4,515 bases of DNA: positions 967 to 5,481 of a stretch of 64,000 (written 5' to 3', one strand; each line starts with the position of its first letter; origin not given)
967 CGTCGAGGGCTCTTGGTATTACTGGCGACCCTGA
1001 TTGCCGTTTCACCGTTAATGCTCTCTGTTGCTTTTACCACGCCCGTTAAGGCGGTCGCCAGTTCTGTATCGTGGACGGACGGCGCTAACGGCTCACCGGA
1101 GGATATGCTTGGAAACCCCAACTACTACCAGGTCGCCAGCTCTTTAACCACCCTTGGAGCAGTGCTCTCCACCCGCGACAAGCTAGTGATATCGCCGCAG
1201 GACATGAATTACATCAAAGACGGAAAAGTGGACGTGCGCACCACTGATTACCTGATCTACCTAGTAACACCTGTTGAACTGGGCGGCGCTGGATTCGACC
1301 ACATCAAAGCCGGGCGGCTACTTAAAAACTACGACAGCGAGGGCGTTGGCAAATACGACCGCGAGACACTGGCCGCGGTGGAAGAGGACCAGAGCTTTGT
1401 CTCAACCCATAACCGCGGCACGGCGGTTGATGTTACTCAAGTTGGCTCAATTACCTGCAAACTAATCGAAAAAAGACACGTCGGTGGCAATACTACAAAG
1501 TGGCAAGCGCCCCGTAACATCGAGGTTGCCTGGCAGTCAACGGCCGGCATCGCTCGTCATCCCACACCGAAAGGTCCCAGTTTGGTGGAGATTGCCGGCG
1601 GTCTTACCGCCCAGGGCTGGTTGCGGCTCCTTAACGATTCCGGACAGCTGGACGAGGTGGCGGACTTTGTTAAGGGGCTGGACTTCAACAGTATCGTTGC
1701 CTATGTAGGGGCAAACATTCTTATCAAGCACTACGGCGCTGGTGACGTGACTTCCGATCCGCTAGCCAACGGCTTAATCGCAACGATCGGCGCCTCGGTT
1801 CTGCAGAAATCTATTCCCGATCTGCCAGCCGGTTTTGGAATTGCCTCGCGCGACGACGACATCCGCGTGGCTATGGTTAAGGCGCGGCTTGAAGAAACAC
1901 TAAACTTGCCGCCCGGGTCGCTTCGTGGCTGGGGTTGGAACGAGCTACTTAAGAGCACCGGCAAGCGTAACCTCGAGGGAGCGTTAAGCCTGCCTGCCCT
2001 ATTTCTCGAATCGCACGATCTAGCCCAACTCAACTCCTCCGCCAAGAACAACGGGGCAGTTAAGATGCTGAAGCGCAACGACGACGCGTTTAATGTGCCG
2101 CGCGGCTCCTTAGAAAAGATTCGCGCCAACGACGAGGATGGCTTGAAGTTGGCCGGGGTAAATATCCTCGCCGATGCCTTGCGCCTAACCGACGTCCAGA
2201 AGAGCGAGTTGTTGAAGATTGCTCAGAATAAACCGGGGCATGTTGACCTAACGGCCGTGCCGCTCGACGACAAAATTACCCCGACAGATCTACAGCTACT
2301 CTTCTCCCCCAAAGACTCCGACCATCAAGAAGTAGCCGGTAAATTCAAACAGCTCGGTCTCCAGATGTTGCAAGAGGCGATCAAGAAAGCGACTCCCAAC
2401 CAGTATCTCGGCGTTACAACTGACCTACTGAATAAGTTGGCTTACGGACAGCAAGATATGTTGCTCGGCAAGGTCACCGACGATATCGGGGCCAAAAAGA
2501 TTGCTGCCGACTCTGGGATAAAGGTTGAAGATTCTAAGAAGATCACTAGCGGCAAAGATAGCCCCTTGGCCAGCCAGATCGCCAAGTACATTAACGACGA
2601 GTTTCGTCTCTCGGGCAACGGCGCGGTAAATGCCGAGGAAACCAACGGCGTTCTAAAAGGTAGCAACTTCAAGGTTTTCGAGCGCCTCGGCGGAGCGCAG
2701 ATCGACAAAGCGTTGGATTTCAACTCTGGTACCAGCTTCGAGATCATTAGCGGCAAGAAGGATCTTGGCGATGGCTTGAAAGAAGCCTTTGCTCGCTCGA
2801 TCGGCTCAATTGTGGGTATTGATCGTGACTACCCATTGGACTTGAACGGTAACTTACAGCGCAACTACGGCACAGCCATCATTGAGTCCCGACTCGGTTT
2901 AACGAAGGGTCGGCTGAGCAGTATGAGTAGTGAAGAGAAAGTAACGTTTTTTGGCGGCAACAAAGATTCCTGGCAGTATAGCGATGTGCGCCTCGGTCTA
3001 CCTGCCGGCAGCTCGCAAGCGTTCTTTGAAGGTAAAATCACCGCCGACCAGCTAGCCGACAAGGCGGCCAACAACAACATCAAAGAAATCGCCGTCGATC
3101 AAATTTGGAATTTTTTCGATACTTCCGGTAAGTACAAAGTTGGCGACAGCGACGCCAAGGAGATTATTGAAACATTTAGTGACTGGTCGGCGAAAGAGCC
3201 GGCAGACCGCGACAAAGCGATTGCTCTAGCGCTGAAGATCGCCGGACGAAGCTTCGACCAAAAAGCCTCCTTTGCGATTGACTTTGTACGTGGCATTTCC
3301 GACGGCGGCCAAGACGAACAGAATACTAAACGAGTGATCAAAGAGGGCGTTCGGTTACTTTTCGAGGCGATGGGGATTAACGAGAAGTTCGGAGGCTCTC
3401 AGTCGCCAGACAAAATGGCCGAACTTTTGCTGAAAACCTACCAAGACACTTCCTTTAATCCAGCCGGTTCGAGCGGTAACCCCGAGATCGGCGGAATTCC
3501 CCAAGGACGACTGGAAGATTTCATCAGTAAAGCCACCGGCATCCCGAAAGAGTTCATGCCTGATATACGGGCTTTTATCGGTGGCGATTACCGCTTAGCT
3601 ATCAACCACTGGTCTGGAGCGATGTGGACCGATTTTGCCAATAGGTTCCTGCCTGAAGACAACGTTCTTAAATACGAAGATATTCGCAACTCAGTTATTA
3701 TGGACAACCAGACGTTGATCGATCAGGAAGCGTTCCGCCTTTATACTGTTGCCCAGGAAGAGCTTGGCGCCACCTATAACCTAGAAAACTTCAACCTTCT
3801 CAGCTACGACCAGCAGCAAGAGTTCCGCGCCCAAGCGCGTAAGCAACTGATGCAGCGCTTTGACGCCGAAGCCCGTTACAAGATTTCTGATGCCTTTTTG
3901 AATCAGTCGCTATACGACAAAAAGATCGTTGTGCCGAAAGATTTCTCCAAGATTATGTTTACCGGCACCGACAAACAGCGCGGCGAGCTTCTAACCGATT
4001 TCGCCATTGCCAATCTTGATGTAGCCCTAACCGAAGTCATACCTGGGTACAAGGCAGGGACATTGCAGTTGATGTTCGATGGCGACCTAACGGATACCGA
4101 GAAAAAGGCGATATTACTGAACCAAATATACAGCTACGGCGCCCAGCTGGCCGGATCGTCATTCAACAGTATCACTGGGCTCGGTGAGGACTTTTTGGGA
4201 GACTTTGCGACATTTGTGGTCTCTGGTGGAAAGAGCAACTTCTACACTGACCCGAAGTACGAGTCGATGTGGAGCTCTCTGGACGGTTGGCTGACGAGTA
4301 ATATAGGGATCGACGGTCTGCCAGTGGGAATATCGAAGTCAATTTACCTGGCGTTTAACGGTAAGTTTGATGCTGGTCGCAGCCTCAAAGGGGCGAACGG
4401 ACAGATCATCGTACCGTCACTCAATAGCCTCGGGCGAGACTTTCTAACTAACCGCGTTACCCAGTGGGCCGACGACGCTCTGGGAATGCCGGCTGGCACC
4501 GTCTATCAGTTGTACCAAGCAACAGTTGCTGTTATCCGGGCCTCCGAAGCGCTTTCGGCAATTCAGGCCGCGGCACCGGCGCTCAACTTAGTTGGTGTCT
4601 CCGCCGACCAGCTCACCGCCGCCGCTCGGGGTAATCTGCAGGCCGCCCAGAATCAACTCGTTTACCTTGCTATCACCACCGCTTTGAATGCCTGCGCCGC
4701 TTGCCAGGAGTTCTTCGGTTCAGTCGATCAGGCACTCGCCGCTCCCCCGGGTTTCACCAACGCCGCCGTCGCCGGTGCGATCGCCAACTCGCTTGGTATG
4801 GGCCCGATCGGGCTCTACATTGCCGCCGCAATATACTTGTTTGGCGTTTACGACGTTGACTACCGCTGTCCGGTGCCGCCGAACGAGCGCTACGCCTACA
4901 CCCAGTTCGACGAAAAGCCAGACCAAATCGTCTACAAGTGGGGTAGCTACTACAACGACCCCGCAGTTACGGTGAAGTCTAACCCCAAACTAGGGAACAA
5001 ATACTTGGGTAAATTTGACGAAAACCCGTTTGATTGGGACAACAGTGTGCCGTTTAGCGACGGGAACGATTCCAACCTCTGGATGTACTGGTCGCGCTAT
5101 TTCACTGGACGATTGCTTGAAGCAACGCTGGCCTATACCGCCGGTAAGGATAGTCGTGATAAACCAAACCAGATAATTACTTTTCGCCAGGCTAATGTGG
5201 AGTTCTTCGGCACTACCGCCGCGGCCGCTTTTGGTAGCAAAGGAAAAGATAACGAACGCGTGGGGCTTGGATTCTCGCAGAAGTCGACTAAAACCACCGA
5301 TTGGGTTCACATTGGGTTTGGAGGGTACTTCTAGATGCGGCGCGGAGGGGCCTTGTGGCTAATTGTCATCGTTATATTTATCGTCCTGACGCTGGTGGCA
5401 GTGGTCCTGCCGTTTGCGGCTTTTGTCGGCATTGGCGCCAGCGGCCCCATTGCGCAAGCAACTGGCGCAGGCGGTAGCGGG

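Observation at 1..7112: Operon of membrane-anchored secreted cell-wall-hydrolase-type peptidases flanking a 1460-aa giant protein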

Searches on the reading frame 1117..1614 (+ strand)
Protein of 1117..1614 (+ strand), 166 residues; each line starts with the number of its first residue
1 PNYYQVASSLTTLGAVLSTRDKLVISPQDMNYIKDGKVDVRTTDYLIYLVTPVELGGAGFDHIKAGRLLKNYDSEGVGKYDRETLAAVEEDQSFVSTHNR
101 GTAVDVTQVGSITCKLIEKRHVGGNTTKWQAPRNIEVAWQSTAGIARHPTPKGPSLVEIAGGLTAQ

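Call 74: search_protein_representatives(alignment_id=A11)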
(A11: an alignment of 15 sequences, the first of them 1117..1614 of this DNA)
Query: 15 sequences, 166 profile positions. Proteins with E-value up to 0.001 (for the whole library): 208; up to 1e-10: 152; up to 1e-30: 37. The best 150 are listed.
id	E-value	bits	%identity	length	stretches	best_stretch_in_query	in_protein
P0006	2.5e-70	251.7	-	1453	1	7-166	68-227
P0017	1.9e-68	245.6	-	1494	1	6-166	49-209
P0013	6.0e-67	240.7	-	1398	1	6-166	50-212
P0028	7.1e-66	237.2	-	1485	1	3-166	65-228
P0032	2.4e-65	235.5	-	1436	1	4-166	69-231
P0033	3.2e-64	231.8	-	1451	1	6-166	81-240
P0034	4.9e-63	228.0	-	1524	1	7-166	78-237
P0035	2.3e-62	225.8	-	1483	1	5-166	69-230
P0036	7.8e-61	220.8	-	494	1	6-166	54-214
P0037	3.4e-60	218.7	-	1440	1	3-165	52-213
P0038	7.7e-56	204.6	-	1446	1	7-165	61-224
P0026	8.9e-54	197.9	-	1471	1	19-165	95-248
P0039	6.8e-51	188.5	-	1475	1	10-166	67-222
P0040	2.7e-50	186.5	-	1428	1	7-166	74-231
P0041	8.7e-49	181.6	-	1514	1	18-166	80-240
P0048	3.6e-35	137.3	-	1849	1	18-163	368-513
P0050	1.9e-33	131.7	-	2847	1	29-166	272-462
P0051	2.0e-33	131.6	-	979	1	10-162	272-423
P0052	6.3e-33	130.0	-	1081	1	18-163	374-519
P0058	1.1e-31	126.0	-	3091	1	15-151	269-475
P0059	5.0e-31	123.9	-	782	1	36-150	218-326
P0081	3.6e-28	114.5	-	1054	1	6-164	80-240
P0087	7.0e-28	113.6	-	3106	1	23-164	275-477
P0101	1.5e-26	109.3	-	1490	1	17-159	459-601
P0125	9.8e-24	100.1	-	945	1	38-163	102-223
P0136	7.4e-19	84.3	-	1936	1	16-162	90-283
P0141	5.1e-17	78.3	-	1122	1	37-159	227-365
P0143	1.6e-16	76.6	-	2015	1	17-162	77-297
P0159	9.2e-14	67.7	-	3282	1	35-156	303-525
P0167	9.3e-13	64.4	-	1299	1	19-143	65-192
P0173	2.1e-11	60.0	-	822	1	29-143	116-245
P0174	2.7e-11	59.7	-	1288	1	20-151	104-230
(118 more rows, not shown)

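Call 75: search_protein_families(library=pfam, proteins=[P0141, P0051, P0052, P0125, P0174, P0167, P0081, P0173, P0059], max_evalue=0.001)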
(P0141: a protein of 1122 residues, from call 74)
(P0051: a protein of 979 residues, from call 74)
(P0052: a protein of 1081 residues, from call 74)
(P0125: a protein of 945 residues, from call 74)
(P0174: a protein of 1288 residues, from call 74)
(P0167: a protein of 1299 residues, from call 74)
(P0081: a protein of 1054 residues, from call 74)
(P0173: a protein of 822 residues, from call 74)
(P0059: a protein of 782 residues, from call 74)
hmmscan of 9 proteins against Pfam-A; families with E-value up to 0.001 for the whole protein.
P0141 (1122 aa): 0 families

P0051 (979 aa): 0 families

P0052 (1081 aa): 0 families

P0125 (945 aa): 0 families

P0174 (1288 aa): 0 families

P0167 (1299 aa): 0 families

P0081 (1054 aa): 0 families

P0173 (822 aa): 0 families

P0059 (782 aa): 0 families

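Call 77: list_cluster_members(proteins=[P0058, P0087, P0159, P0048, P0101, P0136, P0143, P0141, P0174, P0050])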
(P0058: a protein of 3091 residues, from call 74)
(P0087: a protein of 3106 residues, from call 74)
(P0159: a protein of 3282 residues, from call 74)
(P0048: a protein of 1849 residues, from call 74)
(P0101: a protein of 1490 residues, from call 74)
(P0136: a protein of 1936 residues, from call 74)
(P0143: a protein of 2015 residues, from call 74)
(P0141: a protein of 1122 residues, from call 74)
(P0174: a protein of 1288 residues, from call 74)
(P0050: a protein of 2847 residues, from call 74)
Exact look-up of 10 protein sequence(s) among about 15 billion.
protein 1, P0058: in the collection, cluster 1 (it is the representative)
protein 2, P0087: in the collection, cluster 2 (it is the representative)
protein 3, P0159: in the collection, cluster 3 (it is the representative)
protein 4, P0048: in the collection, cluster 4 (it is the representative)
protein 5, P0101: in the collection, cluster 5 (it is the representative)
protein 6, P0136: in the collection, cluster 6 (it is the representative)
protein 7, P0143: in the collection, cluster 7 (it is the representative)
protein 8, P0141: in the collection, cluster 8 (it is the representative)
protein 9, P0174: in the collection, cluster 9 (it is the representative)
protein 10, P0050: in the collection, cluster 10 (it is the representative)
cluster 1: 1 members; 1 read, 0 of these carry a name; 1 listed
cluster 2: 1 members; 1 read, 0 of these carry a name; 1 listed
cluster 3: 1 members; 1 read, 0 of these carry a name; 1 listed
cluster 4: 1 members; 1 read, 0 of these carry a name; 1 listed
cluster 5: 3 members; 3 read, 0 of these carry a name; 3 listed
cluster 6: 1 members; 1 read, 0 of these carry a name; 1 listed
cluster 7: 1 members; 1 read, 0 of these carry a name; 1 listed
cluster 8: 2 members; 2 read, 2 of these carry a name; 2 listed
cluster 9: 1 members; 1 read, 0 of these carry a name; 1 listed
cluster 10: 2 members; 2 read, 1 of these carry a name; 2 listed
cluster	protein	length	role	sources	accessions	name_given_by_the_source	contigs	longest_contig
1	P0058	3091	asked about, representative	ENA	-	-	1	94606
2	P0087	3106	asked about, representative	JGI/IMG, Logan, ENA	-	-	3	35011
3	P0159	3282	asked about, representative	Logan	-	-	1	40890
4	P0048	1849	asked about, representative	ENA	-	-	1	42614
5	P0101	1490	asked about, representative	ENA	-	-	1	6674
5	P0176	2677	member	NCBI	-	-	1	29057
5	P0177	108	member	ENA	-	-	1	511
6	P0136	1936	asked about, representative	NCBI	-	-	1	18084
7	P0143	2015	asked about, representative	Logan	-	-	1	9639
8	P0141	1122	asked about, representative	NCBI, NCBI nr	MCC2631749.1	MAG: hypothetical protein K0S20_448, partial [Patescibacteria group bacterium] | hypothetical protein [Patescibacteria group bacterium]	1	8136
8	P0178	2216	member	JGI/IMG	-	hypothetical protein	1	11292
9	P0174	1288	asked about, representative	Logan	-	-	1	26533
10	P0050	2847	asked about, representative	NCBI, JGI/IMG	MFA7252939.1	MAG: hypothetical protein WC107_00110 [Patescibacteria group bacterium]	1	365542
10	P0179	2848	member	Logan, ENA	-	-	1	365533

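Call 87: search_protein_families(library=pfam, proteins=[window:1117-1614:+], max_evalue=10)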
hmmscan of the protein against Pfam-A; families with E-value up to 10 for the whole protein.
window:1117-1614:+ (166 aa): 0 families

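Call 100: find_related_loci(query=A11, collection=metagenome_contigs, flank=10000)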
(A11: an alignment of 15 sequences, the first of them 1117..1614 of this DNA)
Query A11 (166 aa) in metagenome_contigs; peptide patterns used: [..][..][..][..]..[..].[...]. (x = any residue, [..] = any of these).
130 stretches matched a pattern; 32 encode a relative of the query (tblastn E <= 1e-3); 32 distinct loci.
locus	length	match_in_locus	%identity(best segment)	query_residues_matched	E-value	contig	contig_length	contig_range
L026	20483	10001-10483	59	4-165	9e-65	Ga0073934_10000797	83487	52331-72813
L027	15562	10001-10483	57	5-165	3e-64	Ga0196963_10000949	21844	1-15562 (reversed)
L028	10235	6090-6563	56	9-166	2e-62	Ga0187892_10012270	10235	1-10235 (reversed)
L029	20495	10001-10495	53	1-166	2e-58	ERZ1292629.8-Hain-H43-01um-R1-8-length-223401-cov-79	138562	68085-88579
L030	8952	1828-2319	53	3-166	1e-56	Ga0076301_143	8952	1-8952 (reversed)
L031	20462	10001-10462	55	13-166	7e-57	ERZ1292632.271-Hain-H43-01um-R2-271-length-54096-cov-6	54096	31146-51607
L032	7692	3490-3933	58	18-166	9e-56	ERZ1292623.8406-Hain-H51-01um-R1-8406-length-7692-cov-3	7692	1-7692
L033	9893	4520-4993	53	9-166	1e-54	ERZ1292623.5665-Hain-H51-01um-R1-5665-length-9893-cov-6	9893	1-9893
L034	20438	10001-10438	55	21-166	9e-54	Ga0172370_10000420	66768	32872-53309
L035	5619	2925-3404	49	6-165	3e-53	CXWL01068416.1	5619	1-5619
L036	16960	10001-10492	50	1-166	4e-53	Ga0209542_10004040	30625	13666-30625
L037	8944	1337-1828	50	1-166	4e-53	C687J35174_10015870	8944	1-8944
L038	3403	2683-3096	57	29-166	4e-51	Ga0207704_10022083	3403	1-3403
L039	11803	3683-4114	53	23-166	2e-50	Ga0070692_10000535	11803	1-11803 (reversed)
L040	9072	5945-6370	48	22-166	1e-37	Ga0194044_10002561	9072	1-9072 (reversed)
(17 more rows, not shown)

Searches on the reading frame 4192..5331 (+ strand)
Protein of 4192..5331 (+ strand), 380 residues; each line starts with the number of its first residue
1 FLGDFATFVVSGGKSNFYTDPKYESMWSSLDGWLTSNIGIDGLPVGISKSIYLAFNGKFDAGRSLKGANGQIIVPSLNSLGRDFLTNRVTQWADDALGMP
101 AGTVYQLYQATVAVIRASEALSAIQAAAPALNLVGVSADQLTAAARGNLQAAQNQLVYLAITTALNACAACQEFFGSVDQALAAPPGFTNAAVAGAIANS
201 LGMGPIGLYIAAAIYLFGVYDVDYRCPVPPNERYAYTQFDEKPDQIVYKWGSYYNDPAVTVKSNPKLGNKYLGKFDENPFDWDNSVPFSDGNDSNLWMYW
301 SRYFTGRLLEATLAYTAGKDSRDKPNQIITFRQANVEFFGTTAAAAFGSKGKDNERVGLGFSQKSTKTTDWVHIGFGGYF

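Call 41: predict_structure(alignment_id=A3)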
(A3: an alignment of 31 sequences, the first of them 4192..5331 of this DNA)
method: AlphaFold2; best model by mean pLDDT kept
length: 380 residues; sequences in the alignment: 31
mean_pLDDT: 82.8   pTM: 0.50
mean pLDDT of the five models: 82.8, 81.9, 81.4, 79.3, 75.3
residues with pLDDT >= 90: 116; 70-90: 208; 50-70: 50; < 50: 6
segments of 3 or more residues with pLDDT < 50: 273-276
pLDDT, mean of each block of 10 residues (from residue 1): 67 74 88 89 90 90 91 92 88 84 86 92 94 93 92 86 80 80 77 78 74 69 79 91 88 87 66 52 77 89 93 91 86 90 83 75 72 74
secondary structure, 60 per line:
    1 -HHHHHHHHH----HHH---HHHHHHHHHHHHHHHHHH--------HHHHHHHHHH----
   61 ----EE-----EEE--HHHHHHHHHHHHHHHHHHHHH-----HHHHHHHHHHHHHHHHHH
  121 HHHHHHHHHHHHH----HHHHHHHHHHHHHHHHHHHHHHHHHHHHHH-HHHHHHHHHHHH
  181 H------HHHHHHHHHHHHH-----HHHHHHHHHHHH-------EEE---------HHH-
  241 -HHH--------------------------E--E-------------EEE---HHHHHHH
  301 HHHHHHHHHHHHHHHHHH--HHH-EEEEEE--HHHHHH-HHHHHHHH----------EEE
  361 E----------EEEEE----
elements in order: H2-10 H21-38 H47-56 E72-74 H77-97 H103-133 H138-167 H169-181 H188-200 H206-217 E225-227 E288-290 H294-318 E325-330 H333-338 H340-347 E358-361 E372-376

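Call 45: fold_search(model_id=the predicted structure, library=pdb)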
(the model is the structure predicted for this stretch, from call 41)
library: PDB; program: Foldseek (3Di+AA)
matches with E <= 10: 143; with E <= 0.001: 0
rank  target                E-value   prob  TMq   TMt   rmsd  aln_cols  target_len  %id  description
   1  7w7z                  6.1e-01  0.69  0.17  0.42  15.4       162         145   14  Crystal Structure of human Focal Adhesion Targeting (FAT) domain of the Focal Adhesion Kinase (released 2022-12-21)
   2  3tul_A                8.5e-01  0.60  0.16  0.43  16.5       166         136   14  Crystal structure of N-terminal region of Type III Secretion Major Translocator SipB (residues 82-226) (released 2012-02-15)
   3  6tuy_A                1.2e+00  0.13  0.13  0.08  22.5       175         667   12  Human LSD1/CoREST bound to the quinazoline inhibitor MC4106 (released 2021-07-21)
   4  3tul_D                1.2e+00  0.16  0.13  0.31  17.9       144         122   17  Crystal structure of N-terminal region of Type III Secretion Major Translocator SipB (residues 82-226) (released 2012-02-15)
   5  6w4k_A                1.5e+00  0.12  0.14  0.09  22.2       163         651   13  Crystal structure of Lysine Specific Demethylase 1 (LSD1) with CC-90011 (released 2020-10-21)
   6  5h6q_A                1.5e+00  0.10  0.13  0.09  26.7       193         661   12  Crystal structure of LSD1-CoREST in complex with peptide 11 (released 2017-04-12)
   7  5l3c_A                1.5e+00  0.11  0.13  0.08  22.6       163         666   13  Human LSD1/CoREST: LSD1 E379K mutation (released 2016-05-04)
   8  5c22_A                1.6e+00  0.23  0.15  0.21  21.4       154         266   11  Crystal structure of Zn-bound HlyD from E. coli (released 2016-02-17)
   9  2iw5_A                1.7e+00  0.08  0.13  0.09  26.4       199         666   12  Structural Basis for CoREST-Dependent Demethylation of Nucleosomes by the Human LSD1 Histone Demethylase (released 2006-08-09)
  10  5c21_A                1.9e+00  0.23  0.16  0.22  21.1       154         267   11  Crystal structure of native HlyD from E. coli (released 2016-02-17)
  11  7vqu                  2.0e+00  0.08  0.13  0.09  26.1       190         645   12  Crystal structure of LSD1 in complex with compound S1427 (released 2022-06-01)
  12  5c22_B                2.3e+00  0.18  0.15  0.21  21.2       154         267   11  Crystal structure of Zn-bound HlyD from E. coli (released 2016-02-17)
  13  8z20_B                2.3e+00  0.05  0.10  0.17  21.3       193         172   17  Crystal structure analysis of thermotolerant Oscillatoria Phycocyanin (released 2025-04-16)
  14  8s1u_H                2.4e+00  0.15  0.12  0.09  18.7       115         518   16  YlmH bound to stalled 50S subunits with RqcH and PtRNA (released 2024-06-12)
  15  6ek7                  2.4e+00  0.08  0.14  0.15  34.0       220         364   11  YaxA from Yersinia enterocolitica (released 2018-05-16)
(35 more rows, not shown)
